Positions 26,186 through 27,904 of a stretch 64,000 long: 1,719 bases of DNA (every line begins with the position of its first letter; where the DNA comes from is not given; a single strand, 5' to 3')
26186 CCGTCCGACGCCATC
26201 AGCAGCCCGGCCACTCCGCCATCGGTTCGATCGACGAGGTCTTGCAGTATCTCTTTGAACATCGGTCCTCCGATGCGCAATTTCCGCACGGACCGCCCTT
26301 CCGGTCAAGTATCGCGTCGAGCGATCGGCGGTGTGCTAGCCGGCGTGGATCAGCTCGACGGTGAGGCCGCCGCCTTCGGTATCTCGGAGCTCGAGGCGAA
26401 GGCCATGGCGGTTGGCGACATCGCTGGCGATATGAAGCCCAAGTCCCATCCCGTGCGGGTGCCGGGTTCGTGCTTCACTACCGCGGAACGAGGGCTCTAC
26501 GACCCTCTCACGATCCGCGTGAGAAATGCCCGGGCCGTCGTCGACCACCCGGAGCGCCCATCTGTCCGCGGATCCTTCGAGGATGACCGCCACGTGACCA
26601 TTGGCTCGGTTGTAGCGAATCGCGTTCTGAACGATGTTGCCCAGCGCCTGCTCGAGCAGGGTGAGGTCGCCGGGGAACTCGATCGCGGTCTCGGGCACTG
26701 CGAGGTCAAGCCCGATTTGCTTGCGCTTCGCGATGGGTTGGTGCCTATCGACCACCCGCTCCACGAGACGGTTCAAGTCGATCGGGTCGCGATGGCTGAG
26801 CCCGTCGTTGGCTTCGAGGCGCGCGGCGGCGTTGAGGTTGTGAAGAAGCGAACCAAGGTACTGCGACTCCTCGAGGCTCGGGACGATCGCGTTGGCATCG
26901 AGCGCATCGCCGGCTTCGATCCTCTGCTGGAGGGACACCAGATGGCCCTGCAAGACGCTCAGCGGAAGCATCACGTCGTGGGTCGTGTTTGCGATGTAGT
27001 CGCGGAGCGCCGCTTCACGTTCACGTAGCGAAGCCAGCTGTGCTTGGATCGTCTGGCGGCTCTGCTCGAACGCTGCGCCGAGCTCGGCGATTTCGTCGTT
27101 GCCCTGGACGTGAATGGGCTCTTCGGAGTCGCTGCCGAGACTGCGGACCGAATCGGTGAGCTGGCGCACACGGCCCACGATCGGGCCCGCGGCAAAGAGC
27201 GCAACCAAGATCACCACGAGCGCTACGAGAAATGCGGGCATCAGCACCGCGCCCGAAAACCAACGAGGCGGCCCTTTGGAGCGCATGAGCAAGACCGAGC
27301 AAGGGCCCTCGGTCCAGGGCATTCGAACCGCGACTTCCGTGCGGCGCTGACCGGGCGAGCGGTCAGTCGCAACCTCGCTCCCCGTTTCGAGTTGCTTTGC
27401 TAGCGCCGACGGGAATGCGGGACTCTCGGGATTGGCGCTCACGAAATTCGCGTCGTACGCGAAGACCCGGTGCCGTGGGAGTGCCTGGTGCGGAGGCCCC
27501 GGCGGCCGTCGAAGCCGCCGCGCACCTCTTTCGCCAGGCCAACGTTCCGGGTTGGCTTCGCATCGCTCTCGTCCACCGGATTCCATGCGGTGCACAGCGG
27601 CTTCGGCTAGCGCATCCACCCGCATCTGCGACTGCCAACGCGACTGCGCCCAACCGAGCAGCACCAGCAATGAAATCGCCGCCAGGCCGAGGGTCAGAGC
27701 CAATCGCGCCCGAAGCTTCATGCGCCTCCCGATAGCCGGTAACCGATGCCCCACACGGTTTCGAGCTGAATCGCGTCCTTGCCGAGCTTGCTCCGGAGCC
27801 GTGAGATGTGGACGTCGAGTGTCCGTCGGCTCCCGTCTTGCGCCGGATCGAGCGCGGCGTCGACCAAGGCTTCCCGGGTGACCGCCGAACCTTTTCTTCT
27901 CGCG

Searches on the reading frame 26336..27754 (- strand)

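Call 70: search_protein_families(library=pfam, proteins=[window:26336-27754:-], max_evalue=0.00001)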
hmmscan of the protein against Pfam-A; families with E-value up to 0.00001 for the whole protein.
window:26336-27754:- (472 aa): 2 families
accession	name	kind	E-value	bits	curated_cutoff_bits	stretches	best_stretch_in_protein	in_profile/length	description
PF02518.31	HATPase_c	-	1.1e-19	71.3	26.4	1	362-468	1-105/111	Histidine kinase-, DNA gyrase B-, and HSP90-like ATPase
PF00672.30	HAMP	-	3.1e-09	37.5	25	1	188-237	2-52/53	HAMP domain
